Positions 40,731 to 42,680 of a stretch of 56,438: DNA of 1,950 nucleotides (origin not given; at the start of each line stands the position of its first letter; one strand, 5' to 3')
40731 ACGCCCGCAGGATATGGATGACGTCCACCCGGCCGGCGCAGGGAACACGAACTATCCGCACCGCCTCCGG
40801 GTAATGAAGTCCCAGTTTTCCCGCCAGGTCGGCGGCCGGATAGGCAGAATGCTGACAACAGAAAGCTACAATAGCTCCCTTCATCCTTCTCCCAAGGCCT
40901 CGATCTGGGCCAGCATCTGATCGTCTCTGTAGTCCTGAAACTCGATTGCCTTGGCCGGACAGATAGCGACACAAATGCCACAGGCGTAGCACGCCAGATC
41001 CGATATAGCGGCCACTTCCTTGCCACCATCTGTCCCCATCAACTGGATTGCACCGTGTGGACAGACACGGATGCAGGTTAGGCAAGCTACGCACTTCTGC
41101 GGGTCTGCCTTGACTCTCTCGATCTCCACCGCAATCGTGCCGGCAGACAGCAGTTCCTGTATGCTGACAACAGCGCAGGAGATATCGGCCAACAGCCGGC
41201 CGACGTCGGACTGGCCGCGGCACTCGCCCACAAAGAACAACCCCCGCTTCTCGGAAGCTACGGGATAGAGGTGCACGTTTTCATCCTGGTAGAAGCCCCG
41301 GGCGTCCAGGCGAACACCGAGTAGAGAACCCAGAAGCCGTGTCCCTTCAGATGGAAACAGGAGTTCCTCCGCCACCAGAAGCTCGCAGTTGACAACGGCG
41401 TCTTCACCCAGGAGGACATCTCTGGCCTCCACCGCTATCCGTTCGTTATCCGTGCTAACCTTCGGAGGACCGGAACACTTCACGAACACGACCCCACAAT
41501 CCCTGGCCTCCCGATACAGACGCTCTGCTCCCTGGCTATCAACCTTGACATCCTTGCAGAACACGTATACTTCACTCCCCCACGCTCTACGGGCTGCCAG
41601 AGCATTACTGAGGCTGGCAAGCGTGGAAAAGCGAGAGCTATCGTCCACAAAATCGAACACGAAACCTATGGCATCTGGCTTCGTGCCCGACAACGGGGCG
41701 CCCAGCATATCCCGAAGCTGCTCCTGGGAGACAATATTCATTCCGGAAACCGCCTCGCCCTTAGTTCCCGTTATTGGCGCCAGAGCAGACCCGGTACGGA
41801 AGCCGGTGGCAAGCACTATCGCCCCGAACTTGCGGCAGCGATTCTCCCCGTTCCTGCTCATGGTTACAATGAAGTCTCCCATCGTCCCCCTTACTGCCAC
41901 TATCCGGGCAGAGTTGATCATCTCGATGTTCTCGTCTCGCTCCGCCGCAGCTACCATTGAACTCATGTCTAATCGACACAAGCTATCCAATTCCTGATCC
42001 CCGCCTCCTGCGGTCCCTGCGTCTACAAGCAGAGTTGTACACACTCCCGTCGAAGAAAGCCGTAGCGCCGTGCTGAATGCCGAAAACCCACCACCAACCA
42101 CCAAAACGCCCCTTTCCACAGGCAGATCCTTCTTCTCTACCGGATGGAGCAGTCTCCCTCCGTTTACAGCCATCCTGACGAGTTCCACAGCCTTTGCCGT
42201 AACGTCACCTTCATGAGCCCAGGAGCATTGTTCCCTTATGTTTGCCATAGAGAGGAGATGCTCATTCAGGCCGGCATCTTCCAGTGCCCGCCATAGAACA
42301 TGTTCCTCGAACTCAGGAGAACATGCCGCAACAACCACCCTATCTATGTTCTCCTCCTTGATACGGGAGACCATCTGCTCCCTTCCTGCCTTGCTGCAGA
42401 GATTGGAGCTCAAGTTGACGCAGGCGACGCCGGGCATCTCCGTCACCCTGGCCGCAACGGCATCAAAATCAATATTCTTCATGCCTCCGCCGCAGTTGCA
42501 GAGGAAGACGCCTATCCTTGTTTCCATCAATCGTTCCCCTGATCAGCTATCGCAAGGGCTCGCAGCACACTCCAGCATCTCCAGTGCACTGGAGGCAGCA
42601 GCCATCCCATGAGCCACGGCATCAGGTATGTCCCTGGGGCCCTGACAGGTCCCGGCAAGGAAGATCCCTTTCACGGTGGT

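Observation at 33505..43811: HdrB-less HdrA/MvhD/MetFV/HdrC gene train: candidate unconventional electron-bifurcating methylene-THF reductase complex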

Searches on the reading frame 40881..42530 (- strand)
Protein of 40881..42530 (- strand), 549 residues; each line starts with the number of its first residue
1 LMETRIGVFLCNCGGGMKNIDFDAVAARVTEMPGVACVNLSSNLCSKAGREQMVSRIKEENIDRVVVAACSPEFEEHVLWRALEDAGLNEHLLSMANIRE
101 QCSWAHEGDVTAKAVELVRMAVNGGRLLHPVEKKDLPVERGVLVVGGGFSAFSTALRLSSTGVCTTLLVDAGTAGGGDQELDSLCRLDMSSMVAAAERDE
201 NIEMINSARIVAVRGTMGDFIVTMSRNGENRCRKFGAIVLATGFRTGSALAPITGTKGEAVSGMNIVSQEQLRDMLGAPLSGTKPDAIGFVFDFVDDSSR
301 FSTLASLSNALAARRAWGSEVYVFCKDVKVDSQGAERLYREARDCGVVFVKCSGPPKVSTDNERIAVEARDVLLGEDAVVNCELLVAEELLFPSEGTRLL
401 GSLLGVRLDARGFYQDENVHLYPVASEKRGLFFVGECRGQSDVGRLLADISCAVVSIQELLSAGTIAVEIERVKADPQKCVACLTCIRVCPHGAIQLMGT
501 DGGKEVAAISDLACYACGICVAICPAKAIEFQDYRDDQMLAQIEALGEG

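Call 4: search_protein_families(library=pfam, proteins=[window:40881-42530:-], max_evalue=0.01)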
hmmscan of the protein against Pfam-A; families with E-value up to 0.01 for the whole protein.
window:40881-42530:- (549 aa): 15 families
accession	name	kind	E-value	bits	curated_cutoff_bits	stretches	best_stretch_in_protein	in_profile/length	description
PF12838.12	Fer4_7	-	2.2e-11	44.5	27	3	479-528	1-52/52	4Fe-4S dicluster domain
PF00037.32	Fer4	-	8.7e-10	38.5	21.1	2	475-496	3-24/24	4Fe-4S binding domain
PF13237.11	Fer4_10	-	4.9e-08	33.2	25.5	1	473-525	2-53/53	4Fe-4S dicluster domain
PF14697.11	Fer4_21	-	9.3e-08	32.5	35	1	476-530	4-58/59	4Fe-4S dicluster domain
PF13187.11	Fer4_9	-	9.3e-08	32.4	27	1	479-529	1-52/52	4Fe-4S dicluster domain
PF12837.12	Fer4_6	-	2.4e-07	30.8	25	1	473-495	2-24/24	4Fe-4S binding domain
PF25160.1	LdpA_Fe-S-bd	-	4.5e-07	30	27.6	1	485-534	8-48/49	LdpA Fe-S cluster-binding domain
PF13484.11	Fer4_16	-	7.4e-07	30.3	30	0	514-532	2-20/66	4Fe-4S double cluster binding domain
PF13738.12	Pyr_redox_3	-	4.7e-06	26.5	30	1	139-247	164-270/305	Pyridine nucleotide-disulphide oxidoreductase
PF07992.20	Pyr_redox_2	-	1.1e-05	25.4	26.1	1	142-268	3-132/291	Pyridine nucleotide-disulphide oxidoreductase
PF12797.12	Fer4_2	-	5.1e-05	23.4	24.5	0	472-491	2-21/22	4Fe-4S binding domain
PF13183.11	Fer4_8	-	9.2e-05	23.3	27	0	473-493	47-67/68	4Fe-4S dicluster domain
PF01266.30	DAO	-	0.001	19.1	27.9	0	142-177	2-37/353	FAD dependent oxidoreductase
PF13534.11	Fer4_17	-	0.0033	18.4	22.2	0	513-536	1-23/61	4Fe-4S dicluster domain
PF00070.33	Pyr_redox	-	0.0034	18.3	22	0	142-216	2-69/82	Pyridine nucleotide-disulphide oxidoreductase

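Call 24: search_solved_structures(query=window:40881-42530:-, max_evalue=0.00001, show_alignments=1)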
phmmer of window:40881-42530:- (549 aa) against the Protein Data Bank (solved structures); distinct sequences matched with E-value up to 0.00001: 11.
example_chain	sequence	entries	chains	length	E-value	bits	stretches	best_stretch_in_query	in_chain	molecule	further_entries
5odc_A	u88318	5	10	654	2.9e-62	214.1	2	1-226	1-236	Heterodisulfide reductase, subunit A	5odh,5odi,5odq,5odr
8rvu_a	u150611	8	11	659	1e-61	212.3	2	1-226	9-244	H(2):CoB-CoM heterodisulfide,ferredoxin reductase subunit A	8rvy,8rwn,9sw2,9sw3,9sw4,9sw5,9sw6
8rvv_A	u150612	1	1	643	1.4e-60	208.6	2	5-225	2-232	H(2):CoB-CoM heterodisulfide,ferredoxin reductase subunit A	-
7bkb_A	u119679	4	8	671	1.4e-60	208.6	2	3-227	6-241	CoB--CoM heterodisulfide reductase iron-sulfur subunit A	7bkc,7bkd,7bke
9sfi_A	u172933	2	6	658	8.6e-58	199.3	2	2-227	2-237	CoB--CoM heterodisulfide reductase iron-sulfur subunit A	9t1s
9sfi_T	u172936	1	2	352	1.7e-09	40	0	474-532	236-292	4Fe-4S ferredoxin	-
5t5i_F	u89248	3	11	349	1.3e-08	37.1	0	470-532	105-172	Tungsten formylmethanofuran dehydrogenase subunit fwdF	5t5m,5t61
9sw6_G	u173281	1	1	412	1.4e-08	36.9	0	467-531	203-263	Polyferredoxin protein MvhB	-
9sw6_H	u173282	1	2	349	3.8e-08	35.5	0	475-534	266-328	Tungsten formylmethanofuran dehydrogenase, subunit F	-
9sfi_O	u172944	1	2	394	1.3e-07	33.7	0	478-537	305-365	Ferredoxin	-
7z0s_F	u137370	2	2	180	8.3e-06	27.8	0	474-532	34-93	Formate hydrogenlyase subunit 6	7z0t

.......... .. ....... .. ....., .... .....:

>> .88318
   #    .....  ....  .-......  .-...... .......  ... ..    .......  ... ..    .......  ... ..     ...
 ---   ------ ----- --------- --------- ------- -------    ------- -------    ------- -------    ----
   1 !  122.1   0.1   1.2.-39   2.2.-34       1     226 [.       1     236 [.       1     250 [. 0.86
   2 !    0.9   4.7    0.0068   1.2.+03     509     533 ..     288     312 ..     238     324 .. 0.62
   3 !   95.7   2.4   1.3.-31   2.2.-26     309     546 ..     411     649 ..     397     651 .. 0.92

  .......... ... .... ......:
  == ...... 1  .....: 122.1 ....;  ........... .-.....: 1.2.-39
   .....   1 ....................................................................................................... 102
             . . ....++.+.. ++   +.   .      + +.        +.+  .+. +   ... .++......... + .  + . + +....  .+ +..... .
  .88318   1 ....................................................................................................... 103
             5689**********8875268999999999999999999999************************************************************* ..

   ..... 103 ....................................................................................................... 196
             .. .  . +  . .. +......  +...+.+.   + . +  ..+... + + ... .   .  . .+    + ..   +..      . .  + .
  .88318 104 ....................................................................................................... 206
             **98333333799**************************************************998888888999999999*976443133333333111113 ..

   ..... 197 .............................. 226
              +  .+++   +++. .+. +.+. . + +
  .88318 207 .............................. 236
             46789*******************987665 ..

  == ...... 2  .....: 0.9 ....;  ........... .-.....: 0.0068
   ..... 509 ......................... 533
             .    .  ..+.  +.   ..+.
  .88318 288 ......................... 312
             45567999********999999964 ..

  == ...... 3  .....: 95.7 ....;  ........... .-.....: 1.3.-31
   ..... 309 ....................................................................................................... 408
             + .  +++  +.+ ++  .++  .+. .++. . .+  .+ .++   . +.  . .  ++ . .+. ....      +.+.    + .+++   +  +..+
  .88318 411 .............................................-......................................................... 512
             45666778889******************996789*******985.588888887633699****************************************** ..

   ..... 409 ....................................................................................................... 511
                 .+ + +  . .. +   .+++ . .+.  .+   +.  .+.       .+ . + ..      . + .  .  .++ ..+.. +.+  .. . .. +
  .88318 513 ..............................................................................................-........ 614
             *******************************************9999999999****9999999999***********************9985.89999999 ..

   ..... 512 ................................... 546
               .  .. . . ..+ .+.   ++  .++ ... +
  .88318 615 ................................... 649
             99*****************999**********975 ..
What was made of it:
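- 40881..42527 (-): hdrA2 (548 aa). It has the HdrA N-terminal Cys domain, a degenerate TrxR-like domain without an inserted ferredoxin domain and without the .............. cluster motif, and a C-terminal 2x[4Fe-4S] ferredoxin domain. PDB HdrA 1-236 and 411-649 (call 24).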

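Call 37: find_homologous_proteins(query=window:40881-42527:-, max_evalue=1e-20)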
Query window:40881-42527:- (548 aa): 846 proteins with E <= 1e-20 among 8000 candidates; the best 120 are listed.
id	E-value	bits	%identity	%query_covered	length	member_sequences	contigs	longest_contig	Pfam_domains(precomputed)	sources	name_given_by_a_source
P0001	0.0e+0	1216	100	100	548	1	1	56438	PF14697.12,PF07992.21,PF12837.13,PF00037.33,PF13738.13,PF13484.12,PF12838.13,PF25160.2,PF13237.12,PF13187.12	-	-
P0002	3.2e-252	856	70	100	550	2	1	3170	PF14697.12,PF07992.21,PF12837.13,PF00037.33,PF13484.12,PF12838.13,PF13237.12,PF13183.12,PF13187.12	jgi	-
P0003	6.0e-242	822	68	100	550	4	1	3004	PF14697.12,PF01266.31,PF07992.21,PF12837.13,PF00037.33,PF13738.13,PF13484.12,PF12838.13,PF13237.12,PF13187.12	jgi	-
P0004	2.8e-235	800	66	100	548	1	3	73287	PF14697.12,PF07992.21,PF12837.13,PF00070.34,PF00037.33,PF13484.12,PF12838.13,PF13237.12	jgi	jgi:heterodisulfide reductase subunit A2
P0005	5.3e-232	789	65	100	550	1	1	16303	PF14697.12,PF01266.31,PF07992.21,PF12837.13,PF00037.33,PF13738.13,PF13484.12,PF12838.13,PF13237.12,PF13187.12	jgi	-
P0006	1.6e-231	787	64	100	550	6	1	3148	PF14697.12,PF01266.31,PF07992.21,PF12837.13,PF00037.33,PF13738.13,PF13484.12,PF12838.13,PF13237.12,PF13187.12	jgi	-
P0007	8.1e-231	785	66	100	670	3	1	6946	PF14697.12,PF02662.22,PF07992.21,PF12837.13,PF00070.34,PF13484.12,PF12838.13,PF12831.14,PF01266.31,PF00037.33,PF13738.13,PF25160.2,PF13237.12,PF13187.12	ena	-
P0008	9.5e-231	785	64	100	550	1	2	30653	PF14697.12,PF01266.31,PF07992.21,PF12837.13,PF00037.33,PF13738.13,PF13484.12,PF12838.13,PF13237.12,PF13187.12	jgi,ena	-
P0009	3.2e-230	783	65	100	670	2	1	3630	PF14697.12,PF02662.22,PF07992.21,PF12837.13,PF00070.34,PF13484.12,PF12838.13,PF01266.31,PF00037.33,PF13738.13,PF25160.2,PF13237.12,PF13187.12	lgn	-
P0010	9.5e-230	782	64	100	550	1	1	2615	PF14697.12,PF01266.31,PF12837.13,PF00037.33,PF13738.13,PF13484.12,PF12838.13,PF13237.12,PF13187.12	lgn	-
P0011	1.3e-229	781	64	100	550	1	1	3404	PF14697.12,PF01266.31,PF07992.21,PF12837.13,PF00037.33,PF13738.13,PF13484.12,PF12838.13,PF13237.12,PF13187.12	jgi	-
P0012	2.7e-229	780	64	100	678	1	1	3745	PF14697.12,PF02662.22,PF07992.21,PF12837.13,PF00070.34,PF13484.12,PF12838.13,PF01266.31,PF00037.33,PF13738.13,PF25160.2,PF13237.12,PF13187.12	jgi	jgi:heterodisulfide reductase subunit A-like polyferredoxin/coenzyme F420-reducing hydrogenase delta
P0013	4.8e-229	779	64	100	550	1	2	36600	PF14697.12,PF01266.31,PF12837.13,PF00037.33,PF13738.13,PF13484.12,PF12838.13,PF13237.12,PF13187.12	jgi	-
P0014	4.8e-229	779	66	100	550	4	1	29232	PF14697.12,PF12837.13,PF00037.33,PF13484.12,PF12838.13,PF13237.12,PF13187.12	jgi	jgi:heterodisulfide reductase subunit A2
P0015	6.3e-229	779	64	100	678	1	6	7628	PF14697.12,PF02662.22,PF07992.21,PF12837.13,PF00070.34,PF13484.12,PF12838.13,PF01266.31,PF00037.33,PF13738.13,PF25160.2,PF13237.12,PF13187.12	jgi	jgi:heterodisulfide reductase subunit A-like polyferredoxin/coenzyme F420-reducing hydrogenase delta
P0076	1.3e-220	751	62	100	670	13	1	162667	PF14697.12,PF02662.22,PF07992.21,PF00037.33,PF13484.12,PF12838.13,PF12831.14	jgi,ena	-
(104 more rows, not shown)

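Call 45: search_protein_families(library=ncbifam, proteins=[window:40881-42527:-], max_evalue=0.00001)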
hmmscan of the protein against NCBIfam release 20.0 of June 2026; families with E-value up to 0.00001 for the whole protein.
window:40881-42527:- (548 aa): 29 families (the best 25 are shown)
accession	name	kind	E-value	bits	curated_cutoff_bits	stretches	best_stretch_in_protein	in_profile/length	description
NF040770.1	hetero_SS_HdrA2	exception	7.1e-86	289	1100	2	4-226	1-233/777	CoB-CoM heterodisulfide reductase HdrA2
NF041778.1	hetero_SS_HdrA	equivalog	6.2e-61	206.2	1400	2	4-226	7-240/771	ferredoxin:CoB-CoM heterodisulfide reductase subunit HdrA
NF041891.1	hdrA_Methbact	equivalog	3.7e-57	194.1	1300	2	4-177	2-172/762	ferredoxin:CoB-CoM heterodisulfide reductase subunit HdrA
NF040864.1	HgcB_ferredoxin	equivalog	9.4e-09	35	99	1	470-531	7-64/93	mercury methylation ferredoxin HgcB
NF004541.0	PRK05888.2-2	equivalog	1.4e-08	34.7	217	1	477-532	61-115/168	NADH-quinone oxidoreductase subunit NuoI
NF038196.1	ferrodoxin_EFR1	subfamily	2.9e-08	34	75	0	464-497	200-232/242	EFR1 family ferrodoxin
TIGR02700.1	flavo_MJ0208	hypoth_equivalog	4.1e-08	32.8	251.35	1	472-529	143-195/234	dihydromethanopterin reductase (acceptor)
TIGR01944.1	rnfB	subfamily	4.6e-08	32.8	68.7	1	473-537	109-169/190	RnfABCDGE type electron transport complex subunit B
TIGR02179.1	PorD_KorD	subfamily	6.5e-08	32.6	60.05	1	475-530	23-74/78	2-oxoacid:acceptor oxidoreductase, delta subunit, pyruvate/2-ketoisovalerate family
TIGR01971.1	NuoI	subfamily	1e-07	31.6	113.05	1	473-530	39-100/121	NADH-quinone oxidoreductase, chain I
NF040684.1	PorD_Arch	equivalog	1.4e-07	31.5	120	1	475-530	30-81/85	pyruvate synthase subunit PorD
NF005503.0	PRK07118.1-2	equivalog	1.6e-07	30.9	252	1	465-532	155-233/292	RnfABCDGE type electron transport complex subunit B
NF007013.0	PRK09477.1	equivalog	1.6e-07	30.8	234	1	471-532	217-278/286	quinol dehydrogenase ferredoxin subunit NapH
NF006221.0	PRK08348.1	subfamily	2.2e-07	30.7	124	1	472-531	39-95/136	NADH-plastoquinone oxidoreductase subunit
NF045874.1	Vhu_polyferre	exception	2.5e-07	29.8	600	1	468-530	187-245/381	F420-non-reducing hydrogenase associated-polyferredoxin VhuB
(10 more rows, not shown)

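Call 53: find_encoding_contigs(protein=P0076, flank=10000, max_places=2)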
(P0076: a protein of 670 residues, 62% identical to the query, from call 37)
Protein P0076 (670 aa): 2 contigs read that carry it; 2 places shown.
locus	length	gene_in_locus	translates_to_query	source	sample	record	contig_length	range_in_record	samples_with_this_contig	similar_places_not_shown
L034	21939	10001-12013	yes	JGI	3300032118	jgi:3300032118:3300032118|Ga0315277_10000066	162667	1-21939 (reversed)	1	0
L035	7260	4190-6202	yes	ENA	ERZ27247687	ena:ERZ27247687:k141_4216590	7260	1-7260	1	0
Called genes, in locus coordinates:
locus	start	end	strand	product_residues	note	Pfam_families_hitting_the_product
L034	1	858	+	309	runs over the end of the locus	PF02219:MTHFR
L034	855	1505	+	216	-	PF12654:DUF3786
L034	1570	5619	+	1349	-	PF13510:Fer2_4, PF14691:Fer4_20, PF07992:Pyr_redox_2, PF01266:DAO, PF13450:NAD_binding_8, PF04879:Molybdop_Fe4S4, PF00384:Molybdopterin, PF01568:Molydop_binding, +7 more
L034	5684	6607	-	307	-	PF02219:MTHFR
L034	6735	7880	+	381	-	PF00027:cNMP_binding, PF00512:HisKA, PF02518:HATPase_c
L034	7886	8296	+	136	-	PF00072:Response_reg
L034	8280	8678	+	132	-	PF00072:Response_reg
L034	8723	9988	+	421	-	PF00890:FAD_binding_2 (weak), PF01134:GIDA (faint), PF01266:DAO, PF12831:FAD_oxidored, PF13450:NAD_binding_8 (weak), PF00037:Fer4 (weak), PF12837:Fer4_6 (weak), PF07992:Pyr_redox_2 (weak), +3 more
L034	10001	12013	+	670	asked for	PF07992:Pyr_redox_2 (weak), PF12831:FAD_oxidored (faint), PF00037:Fer4 (weak), PF12838:Fer4_7 (weak), PF13484:Fer4_16 (faint), PF14697:Fer4_21 (weak), PF02662:FlpD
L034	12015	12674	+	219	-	PF12225:DUF5981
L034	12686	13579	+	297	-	PF02219:MTHFR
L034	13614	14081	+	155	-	PF13183:Fer4_8, PF13237:Fer4_10 (weak), PF12838:Fer4_7 (weak), PF13187:Fer4_9, PF13534:Fer4_17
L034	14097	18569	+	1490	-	PF07992:Pyr_redox_2 (weak), PF12831:FAD_oxidored, PF14691:Fer4_20, PF07992:Pyr_redox_2, PF13450:NAD_binding_8 (weak), PF07992:Pyr_redox_2, PF07992:Pyr_redox_2, PF13450:NAD_binding_8, +18 more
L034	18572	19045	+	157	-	PF02662:FlpD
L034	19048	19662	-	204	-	PF02348:CTP_transf_3 (weak), PF12804:NTP_transf_3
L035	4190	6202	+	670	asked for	PF07992:Pyr_redox_2 (weak), PF12831:FAD_oxidored (faint), PF00037:Fer4 (weak), PF12838:Fer4_7 (weak), PF13484:Fer4_16 (faint), PF14697:Fer4_21 (weak), PF02662:FlpD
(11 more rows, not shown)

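Call 66: search_protein_representatives(protein=window:40881-42527:-)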
Query: 548 residues. Proteins with E-value up to 0.001 (for the whole library): 6178; up to 1e-10: 2759; up to 1e-30: 837. The best 150 are listed.
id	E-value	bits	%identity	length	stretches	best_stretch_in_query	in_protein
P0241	1.2e-147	509.1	58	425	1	126-547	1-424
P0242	4.5e-126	437.9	42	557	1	2-547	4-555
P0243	1.6e-119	416.3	41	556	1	2-547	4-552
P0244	9.2e-102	357.7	41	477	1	52-541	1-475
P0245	5.3e-99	348.6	37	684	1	4-544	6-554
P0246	1.1e-97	344.2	39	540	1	2-547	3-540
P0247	1.0e-96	341.0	37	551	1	2-542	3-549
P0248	8.0e-94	331.5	35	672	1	2-547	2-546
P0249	4.4e-93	329.0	34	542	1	5-543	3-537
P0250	6.4e-90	318.6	36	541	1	5-542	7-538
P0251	9.1e-89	314.8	36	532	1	4-548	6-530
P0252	2.2e-88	313.5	35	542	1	4-543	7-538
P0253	4.1e-85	302.7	37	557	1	4-544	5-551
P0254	1.1e-84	301.3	36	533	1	3-543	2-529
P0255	1.1e-84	301.3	52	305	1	16-309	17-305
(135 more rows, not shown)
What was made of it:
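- Closest known: 'HdrL' large HdrA homologues of sulfate reducers. Same: The family is large (call 66).
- Double-HdrA proteins are a large family found in many length classes (call 66).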
